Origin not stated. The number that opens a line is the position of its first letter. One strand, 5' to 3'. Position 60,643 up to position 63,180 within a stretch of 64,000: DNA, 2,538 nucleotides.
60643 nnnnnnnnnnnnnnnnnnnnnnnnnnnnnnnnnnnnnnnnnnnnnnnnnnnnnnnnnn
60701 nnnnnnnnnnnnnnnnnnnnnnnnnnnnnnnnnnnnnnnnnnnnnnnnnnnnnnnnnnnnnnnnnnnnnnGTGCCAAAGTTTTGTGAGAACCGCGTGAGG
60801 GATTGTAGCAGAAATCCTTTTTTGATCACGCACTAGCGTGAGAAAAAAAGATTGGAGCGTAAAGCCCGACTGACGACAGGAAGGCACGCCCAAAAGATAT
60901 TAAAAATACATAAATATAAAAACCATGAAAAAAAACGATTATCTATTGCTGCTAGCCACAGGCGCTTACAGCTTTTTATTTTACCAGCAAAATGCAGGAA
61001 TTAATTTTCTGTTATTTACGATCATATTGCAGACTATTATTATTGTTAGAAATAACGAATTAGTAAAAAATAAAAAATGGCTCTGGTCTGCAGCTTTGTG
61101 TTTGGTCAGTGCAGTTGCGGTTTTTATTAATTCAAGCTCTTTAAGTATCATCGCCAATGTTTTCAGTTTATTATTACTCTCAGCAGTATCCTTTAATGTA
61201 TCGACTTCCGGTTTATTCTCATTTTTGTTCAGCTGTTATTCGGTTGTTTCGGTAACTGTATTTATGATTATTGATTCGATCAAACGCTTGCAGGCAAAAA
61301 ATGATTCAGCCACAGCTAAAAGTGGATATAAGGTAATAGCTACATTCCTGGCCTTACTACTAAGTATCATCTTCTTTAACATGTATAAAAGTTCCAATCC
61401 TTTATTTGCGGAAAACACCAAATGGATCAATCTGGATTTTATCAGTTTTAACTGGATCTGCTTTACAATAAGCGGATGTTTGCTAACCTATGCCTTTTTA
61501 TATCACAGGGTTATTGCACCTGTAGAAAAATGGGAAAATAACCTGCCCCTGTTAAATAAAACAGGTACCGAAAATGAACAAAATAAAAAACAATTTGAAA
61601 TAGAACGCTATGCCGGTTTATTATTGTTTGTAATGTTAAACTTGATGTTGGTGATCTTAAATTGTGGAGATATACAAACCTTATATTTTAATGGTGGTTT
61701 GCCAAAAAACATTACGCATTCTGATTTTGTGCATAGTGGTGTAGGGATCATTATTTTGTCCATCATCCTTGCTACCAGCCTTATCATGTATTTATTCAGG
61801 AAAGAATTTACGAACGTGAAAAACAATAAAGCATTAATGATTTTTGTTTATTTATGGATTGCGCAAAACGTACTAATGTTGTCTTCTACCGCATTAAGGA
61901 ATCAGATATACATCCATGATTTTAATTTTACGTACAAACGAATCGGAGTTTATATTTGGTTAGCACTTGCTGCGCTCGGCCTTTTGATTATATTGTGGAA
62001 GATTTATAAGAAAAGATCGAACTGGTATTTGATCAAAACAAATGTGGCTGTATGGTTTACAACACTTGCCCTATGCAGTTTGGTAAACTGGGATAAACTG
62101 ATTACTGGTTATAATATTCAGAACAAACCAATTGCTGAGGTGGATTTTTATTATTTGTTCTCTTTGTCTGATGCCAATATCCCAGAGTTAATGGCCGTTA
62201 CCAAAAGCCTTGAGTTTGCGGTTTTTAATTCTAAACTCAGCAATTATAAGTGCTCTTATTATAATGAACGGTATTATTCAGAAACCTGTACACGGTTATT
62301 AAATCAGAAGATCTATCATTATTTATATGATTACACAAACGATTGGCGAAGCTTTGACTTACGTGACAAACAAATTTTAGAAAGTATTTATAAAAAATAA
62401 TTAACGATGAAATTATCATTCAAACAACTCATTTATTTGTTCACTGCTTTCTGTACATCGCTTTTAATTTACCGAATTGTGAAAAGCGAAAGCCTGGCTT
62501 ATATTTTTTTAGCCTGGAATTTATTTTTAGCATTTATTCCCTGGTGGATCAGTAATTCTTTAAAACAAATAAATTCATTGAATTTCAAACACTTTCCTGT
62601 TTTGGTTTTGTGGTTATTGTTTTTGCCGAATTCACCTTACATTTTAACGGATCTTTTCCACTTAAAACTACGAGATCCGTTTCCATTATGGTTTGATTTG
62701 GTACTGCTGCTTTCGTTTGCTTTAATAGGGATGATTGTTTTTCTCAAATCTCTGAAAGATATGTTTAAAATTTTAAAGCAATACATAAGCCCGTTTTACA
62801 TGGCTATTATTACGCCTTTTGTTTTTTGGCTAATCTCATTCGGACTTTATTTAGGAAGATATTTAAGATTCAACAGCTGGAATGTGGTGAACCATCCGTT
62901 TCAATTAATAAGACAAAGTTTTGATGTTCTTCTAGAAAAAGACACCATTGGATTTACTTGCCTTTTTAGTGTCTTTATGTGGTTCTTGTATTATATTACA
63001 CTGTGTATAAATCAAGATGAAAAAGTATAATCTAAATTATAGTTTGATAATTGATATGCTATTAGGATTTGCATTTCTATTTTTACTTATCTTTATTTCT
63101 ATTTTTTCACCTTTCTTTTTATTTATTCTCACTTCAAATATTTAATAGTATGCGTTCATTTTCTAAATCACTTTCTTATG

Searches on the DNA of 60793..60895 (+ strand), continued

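Call 62: search_with_rna_model(model_id=R1, sources=[L163, L164, L165, L166, L167, L168, L169, L170, L171, L172, L173, L174, L175, L176, L177, L178, L179, L180, L181, L182, L183, L184, L185, L186, L187, L188, L189, L190, L191, L192, L193, L194, L195, L196, L197, L198, L199, L200, L201, L202], max_evalue=0.01)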
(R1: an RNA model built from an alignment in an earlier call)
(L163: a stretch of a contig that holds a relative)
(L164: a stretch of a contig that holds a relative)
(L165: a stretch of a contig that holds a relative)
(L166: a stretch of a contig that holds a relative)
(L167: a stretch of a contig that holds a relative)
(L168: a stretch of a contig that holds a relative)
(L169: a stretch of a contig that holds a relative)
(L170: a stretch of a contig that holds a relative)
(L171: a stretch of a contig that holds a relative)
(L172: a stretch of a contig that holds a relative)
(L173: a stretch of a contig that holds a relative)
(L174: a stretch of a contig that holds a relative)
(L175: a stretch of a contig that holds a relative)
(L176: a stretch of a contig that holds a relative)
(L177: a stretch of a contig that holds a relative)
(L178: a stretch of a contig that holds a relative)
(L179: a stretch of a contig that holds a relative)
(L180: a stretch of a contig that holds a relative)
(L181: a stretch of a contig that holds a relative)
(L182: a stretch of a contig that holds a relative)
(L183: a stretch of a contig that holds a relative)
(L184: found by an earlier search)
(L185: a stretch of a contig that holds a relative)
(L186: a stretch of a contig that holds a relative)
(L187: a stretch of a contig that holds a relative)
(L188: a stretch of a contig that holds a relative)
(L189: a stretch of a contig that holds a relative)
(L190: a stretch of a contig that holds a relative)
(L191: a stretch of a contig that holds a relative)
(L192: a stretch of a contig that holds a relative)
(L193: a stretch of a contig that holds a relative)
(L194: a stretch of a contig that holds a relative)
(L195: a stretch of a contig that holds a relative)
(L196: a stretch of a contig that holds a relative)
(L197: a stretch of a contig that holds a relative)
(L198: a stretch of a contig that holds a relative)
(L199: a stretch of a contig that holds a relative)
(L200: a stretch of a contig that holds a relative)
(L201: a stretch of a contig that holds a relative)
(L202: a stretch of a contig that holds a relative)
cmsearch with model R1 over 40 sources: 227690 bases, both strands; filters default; matches with E-value up to 0.01: 45.
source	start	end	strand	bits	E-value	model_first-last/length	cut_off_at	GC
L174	3671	3765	-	90.2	7e-17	1-96/96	no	0.49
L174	10401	10495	-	90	7.6e-17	1-96/96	no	0.51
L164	490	575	-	86.3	4.9e-16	1-96/96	no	0.53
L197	276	369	+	86.2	5e-16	1-96/96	no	0.47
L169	2111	2204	-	85.6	6.9e-16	1-96/96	no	0.41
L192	5603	5684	+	85.3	8.1e-16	1-96/96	no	0.45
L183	1723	1811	+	83.2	2.3e-15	1-96/96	no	0.47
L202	1497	1601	-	83.1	2.4e-15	1-96/96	no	0.49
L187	2024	2109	-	82.6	3.2e-15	1-96/96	no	0.41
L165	2737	2830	+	82.3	3.6e-15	1-96/96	no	0.46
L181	10228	10318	-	82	4.3e-15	1-96/96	no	0.46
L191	2798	2887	-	81.9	4.6e-15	1-96/96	no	0.52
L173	1775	1871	-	81.2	6.4e-15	1-96/96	no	0.55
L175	1794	1880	+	81.1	6.7e-15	1-96/96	no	0.53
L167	6729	6821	+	80.3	1e-14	1-96/96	no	0.43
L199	3687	3780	+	78.6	2.3e-14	1-96/96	no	0.44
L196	1509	1601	+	78.5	2.4e-14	1-96/96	no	0.46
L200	3022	3141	+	78.2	2.9e-14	1-96/96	no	0.46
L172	741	828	+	78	3.2e-14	1-96/96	no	0.52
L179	1333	1440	+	77.5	4.1e-14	1-96/96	no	0.48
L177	292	379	-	76.7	6.2e-14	1-96/96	no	0.55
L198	193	293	-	75.6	1.1e-13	1-96/96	no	0.5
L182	1882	1999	-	75.5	1.1e-13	1-96/96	no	0.46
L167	2060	2151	-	75.1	1.4e-13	1-96/96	no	0.41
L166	9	95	+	74.6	1.8e-13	1-96/96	no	0.52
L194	3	89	+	74.6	1.8e-13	1-96/96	no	0.52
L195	3479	3565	-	74.6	1.8e-13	1-96/96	no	0.52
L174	3783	3868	+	74.3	2.1e-13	1-96/96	no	0.52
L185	547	626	+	74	2.3e-13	1-96/96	no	0.49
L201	806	889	+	73.8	2.6e-13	1-96/96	no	0.46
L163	489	606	-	73.5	3.1e-13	1-96/96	no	0.47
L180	3402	3501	+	73.4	3.3e-13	1-96/96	no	0.56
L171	7412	7571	-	71.8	7.4e-13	1-96/96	no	0.37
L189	4498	4627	-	67.7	5.9e-12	1-96/96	no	0.61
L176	38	121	-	61.8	1.1e-10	1-96/96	no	0.45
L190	244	377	+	61.3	1.4e-10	1-96/96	no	0.48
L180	3252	3355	-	58.7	5.5e-10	1-96/96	no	0.56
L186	1481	1568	+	57.7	9e-10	1-96/96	no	0.51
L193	4782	4977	-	56.2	1.9e-09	1-96/96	no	0.5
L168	1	75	-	55.2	3.1e-09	1-77/96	3'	0.51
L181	10365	10469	+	49.4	5.7e-08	1-96/96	no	0.49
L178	1997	2084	+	48.5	8.9e-08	1-96/96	no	0.43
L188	1304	1344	+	28.7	0.002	1-41/96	3'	0.44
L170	3133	3174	+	28.3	0.0024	1-42/96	3'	0.4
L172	5285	5369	-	26.7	0.0053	1-96/96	no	0.48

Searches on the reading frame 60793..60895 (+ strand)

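Call 66: search_protein_families(library=pfam, proteins=[L167:2232-3575:-, L167:3893-4285:+, L167:4290-6725:+], max_evalue=0.001)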
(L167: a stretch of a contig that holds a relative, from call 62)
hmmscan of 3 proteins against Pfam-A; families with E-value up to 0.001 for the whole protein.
L167:2232-3575:- (447 aa): 1 family
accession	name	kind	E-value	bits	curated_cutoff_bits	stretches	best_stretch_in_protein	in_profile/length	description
PF01554.23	MatE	-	1.3e-51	175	24.9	2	248-409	1-161/161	MatE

L167:3893-4285:+ (130 aa): 0 families

L167:4290-6725:+ (811 aa): 3 families
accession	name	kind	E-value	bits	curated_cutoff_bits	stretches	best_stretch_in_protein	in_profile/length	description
PF13585.12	CHU_C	-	2e-17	63.5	27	1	729-808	2-85/86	CHU_C Type IX secretion signal domain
PF01483.27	P_proprotein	-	3.4e-09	37.1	21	0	462-503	43-84/86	Proprotein convertase P-domain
PF00801.26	PKD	-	0.00081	19.8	23.5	1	207-264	10-70/80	PKD domain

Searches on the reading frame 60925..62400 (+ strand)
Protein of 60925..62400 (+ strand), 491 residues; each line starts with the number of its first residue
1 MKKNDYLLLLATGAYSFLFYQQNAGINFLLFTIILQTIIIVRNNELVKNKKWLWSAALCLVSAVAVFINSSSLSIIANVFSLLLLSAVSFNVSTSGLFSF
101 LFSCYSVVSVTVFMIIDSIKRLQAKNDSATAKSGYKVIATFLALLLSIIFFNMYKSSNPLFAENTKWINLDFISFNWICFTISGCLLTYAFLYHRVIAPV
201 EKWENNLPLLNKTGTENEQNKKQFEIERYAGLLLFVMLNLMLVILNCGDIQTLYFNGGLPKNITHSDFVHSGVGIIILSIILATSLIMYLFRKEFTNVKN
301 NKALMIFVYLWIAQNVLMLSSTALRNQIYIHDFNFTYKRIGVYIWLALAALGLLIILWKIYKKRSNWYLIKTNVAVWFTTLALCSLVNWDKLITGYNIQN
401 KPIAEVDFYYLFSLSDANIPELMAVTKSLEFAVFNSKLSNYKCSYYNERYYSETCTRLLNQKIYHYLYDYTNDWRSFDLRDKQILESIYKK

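Call 8: search_protein_families(library=pfam, proteins=[window:60925-62400:+], max_evalue=0.01)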
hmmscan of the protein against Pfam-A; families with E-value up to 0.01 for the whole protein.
window:60925-62400:+ (491 aa): 1 family
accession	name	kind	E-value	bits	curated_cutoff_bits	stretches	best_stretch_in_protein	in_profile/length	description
PF13687.11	DUF4153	-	5e-46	158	27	1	56-422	2-370/373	Domain of unknown function (DUF4153)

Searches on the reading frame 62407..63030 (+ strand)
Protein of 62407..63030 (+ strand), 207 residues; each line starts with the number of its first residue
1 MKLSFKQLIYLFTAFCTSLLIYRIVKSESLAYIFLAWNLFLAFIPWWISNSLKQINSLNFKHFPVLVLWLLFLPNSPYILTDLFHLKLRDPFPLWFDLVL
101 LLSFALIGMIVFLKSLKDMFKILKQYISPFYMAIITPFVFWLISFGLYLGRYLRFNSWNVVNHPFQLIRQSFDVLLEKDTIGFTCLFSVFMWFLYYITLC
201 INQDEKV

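Call 8: search_protein_families(library=pfam, proteins=[window:62407-63030:+], max_evalue=0.01)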
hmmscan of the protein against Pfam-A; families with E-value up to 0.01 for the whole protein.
window:62407-63030:+ (207 aa): 1 family
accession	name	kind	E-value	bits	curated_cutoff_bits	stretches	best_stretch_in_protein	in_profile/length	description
PF07099.16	DUF1361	-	4.4e-39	134.5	25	1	37-193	1-168/169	Protein of unknown function (DUF1361)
